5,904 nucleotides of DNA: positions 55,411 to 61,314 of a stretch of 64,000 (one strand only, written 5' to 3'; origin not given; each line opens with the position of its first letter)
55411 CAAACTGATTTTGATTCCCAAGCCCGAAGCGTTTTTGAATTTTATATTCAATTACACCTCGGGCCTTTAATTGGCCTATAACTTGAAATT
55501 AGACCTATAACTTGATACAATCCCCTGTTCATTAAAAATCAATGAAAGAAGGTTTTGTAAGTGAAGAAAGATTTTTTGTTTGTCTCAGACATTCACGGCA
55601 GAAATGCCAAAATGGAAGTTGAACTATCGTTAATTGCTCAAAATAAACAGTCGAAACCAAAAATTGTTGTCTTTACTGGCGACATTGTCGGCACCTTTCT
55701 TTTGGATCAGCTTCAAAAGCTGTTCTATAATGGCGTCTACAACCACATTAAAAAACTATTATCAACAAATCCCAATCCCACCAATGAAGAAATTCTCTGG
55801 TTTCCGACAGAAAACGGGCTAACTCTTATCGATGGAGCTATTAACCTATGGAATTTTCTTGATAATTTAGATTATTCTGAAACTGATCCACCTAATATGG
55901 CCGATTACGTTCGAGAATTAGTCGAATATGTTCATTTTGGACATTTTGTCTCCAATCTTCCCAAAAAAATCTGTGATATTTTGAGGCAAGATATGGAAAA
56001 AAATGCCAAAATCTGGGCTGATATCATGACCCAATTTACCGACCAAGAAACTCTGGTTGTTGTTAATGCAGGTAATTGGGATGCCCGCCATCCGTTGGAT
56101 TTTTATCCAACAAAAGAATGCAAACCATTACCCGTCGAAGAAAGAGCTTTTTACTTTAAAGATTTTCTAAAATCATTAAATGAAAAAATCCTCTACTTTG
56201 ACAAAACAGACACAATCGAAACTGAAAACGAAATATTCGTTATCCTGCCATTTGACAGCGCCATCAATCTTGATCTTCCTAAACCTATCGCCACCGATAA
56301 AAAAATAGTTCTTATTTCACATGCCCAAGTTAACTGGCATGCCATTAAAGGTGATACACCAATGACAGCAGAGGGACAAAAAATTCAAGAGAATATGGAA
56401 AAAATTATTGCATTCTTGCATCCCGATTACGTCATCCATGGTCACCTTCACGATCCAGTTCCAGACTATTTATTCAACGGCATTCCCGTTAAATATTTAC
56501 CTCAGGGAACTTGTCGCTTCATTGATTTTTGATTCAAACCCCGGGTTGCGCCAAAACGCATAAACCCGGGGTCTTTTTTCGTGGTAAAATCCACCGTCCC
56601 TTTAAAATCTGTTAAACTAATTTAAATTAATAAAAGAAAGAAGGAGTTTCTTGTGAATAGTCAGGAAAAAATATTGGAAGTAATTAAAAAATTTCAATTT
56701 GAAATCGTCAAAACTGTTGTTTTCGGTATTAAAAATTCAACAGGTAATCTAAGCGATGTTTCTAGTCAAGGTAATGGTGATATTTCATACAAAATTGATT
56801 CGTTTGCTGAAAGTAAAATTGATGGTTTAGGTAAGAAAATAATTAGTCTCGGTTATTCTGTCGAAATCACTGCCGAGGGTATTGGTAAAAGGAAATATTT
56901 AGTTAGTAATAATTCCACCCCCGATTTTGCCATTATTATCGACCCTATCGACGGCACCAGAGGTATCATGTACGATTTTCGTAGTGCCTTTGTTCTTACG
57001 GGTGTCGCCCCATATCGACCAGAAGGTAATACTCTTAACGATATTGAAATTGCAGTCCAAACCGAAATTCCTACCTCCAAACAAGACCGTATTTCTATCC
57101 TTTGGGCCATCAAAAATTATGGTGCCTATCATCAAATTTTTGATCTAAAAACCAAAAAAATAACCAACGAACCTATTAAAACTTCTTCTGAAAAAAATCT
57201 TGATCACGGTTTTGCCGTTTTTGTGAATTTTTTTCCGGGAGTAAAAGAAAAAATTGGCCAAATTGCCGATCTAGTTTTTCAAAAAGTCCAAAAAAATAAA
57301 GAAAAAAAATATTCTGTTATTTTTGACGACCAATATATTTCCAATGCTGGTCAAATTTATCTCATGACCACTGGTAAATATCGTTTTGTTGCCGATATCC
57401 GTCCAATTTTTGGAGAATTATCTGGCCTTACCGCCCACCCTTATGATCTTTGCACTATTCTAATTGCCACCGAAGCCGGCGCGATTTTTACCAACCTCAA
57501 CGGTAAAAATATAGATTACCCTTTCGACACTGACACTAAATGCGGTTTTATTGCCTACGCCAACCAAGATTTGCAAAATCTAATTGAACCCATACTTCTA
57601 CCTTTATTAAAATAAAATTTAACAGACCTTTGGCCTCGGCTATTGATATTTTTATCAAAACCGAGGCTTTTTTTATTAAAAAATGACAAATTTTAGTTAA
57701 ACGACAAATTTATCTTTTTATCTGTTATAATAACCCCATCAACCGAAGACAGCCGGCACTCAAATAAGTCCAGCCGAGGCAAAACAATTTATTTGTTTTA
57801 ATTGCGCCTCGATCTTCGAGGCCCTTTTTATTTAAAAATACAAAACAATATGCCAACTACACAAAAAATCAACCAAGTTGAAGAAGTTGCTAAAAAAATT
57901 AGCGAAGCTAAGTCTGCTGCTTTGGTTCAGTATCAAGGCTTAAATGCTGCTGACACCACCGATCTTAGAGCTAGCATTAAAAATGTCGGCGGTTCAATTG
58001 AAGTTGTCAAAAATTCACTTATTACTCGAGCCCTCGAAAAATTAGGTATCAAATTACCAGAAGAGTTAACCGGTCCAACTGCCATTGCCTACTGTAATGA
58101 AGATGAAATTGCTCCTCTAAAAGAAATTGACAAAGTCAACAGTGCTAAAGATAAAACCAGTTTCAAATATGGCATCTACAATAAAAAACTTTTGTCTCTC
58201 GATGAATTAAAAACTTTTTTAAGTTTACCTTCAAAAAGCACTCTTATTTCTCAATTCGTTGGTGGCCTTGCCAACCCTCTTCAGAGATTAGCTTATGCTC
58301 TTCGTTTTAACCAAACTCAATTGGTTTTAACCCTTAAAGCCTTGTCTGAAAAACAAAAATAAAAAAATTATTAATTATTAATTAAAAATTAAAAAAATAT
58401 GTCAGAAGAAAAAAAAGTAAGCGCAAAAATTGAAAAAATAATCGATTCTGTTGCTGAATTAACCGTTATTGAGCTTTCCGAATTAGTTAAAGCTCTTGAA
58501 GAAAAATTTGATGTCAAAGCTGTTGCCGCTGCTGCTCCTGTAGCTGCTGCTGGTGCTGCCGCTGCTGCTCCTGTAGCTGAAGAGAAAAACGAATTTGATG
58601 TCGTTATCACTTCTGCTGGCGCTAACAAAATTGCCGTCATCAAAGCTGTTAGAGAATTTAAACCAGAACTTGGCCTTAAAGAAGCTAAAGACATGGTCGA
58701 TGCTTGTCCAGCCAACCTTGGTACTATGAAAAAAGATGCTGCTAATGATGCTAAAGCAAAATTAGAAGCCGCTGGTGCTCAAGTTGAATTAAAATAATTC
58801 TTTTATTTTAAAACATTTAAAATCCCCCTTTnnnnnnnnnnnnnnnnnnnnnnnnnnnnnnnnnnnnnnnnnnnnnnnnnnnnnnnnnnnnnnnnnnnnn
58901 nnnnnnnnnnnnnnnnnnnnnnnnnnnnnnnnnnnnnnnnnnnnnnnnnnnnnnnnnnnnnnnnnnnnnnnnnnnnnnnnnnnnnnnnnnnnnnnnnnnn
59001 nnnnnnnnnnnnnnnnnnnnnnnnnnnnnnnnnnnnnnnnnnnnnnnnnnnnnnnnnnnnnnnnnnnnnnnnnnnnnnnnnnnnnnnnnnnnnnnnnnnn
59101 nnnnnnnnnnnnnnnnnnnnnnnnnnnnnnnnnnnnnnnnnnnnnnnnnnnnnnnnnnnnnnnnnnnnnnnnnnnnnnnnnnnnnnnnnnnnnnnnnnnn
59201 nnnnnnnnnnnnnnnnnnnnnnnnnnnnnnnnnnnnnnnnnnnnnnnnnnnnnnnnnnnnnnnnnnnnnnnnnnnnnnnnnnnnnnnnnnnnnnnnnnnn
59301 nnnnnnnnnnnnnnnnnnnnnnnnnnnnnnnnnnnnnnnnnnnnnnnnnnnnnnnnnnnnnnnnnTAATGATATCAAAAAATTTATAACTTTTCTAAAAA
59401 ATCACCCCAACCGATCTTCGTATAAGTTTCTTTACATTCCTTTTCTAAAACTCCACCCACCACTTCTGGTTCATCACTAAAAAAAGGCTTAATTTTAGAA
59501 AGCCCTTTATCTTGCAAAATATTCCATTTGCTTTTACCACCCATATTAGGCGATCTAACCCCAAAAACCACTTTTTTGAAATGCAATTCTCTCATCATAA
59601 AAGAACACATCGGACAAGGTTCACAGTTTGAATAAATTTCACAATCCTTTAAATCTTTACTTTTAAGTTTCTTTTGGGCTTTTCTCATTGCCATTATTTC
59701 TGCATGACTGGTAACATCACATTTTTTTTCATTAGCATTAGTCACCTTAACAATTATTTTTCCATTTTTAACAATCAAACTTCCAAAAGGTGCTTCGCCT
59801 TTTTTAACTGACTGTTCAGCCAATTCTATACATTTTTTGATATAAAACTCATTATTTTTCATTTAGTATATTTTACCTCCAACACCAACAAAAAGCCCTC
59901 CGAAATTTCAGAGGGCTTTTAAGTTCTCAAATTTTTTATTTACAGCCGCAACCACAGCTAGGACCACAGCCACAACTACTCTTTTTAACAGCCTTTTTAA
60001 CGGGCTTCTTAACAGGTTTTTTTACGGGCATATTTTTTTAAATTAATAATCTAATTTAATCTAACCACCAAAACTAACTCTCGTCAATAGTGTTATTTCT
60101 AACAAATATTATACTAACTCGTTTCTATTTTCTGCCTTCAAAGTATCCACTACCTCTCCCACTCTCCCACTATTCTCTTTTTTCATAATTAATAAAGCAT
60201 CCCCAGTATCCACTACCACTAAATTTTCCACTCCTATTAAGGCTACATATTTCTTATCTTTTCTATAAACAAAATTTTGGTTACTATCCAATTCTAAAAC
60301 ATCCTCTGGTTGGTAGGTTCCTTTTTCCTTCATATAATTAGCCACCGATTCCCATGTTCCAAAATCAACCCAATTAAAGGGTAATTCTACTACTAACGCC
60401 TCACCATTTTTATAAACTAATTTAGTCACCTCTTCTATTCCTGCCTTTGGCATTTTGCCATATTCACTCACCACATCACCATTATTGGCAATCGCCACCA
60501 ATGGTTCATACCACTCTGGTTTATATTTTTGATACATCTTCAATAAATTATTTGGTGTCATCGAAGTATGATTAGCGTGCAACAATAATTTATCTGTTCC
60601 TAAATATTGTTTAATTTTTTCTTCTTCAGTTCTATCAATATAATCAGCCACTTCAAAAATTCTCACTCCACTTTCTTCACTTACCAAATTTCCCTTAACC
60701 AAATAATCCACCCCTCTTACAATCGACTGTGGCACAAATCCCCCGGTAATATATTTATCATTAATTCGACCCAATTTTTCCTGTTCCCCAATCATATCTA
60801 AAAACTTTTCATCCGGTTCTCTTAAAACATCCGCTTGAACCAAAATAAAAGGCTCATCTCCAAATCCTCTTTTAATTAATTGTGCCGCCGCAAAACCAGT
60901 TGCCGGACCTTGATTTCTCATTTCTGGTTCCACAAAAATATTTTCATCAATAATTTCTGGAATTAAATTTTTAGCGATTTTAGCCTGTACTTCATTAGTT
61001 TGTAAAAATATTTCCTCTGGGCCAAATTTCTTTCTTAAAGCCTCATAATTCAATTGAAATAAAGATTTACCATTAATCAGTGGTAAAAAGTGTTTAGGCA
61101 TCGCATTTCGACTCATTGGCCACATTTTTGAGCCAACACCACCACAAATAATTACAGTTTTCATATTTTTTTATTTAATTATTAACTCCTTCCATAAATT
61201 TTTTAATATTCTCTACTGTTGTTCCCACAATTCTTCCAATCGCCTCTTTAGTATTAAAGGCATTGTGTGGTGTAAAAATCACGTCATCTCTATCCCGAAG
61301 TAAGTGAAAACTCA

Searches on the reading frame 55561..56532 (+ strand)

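Call 71: search_protein_families(library=pfam, proteins=[window:55561-56532:+], max_evalue=0.00001)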
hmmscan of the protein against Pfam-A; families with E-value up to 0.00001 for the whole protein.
window:55561-56532:+ (323 aa): 1 family
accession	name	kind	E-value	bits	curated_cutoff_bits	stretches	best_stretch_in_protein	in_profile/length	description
PF00149.33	Metallophos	-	4.5e-11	44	21.5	0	154-299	52-191/191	Calcineurin-like phosphoesterase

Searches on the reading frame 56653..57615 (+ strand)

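Call 71: search_protein_families(library=pfam, proteins=[window:56653-57615:+], max_evalue=0.00001)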
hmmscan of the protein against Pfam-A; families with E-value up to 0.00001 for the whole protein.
window:56653-57615:+ (320 aa): 1 family
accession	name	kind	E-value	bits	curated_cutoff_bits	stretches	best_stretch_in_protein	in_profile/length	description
PF00459.30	Inositol_P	-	5.2e-07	29.9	27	0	39-105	36-98/271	Inositol monophosphatase family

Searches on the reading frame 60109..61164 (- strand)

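Call 71: search_protein_families(library=pfam, proteins=[window:60109-61164:-], max_evalue=0.00001)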
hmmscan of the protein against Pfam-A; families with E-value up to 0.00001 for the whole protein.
window:60109-61164:- (351 aa): 2 families
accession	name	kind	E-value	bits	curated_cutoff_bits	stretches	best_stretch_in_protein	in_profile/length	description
PF22640.1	ManC_GMP_beta-helix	-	5.7e-13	49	27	1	289-342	3-55/55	MannoseP isomerase/GMP-like beta-helix domain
PF00483.29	NTP_transferase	-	1.5e-11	44.8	21.2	1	2-127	1-123/245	Nucleotidyl transferase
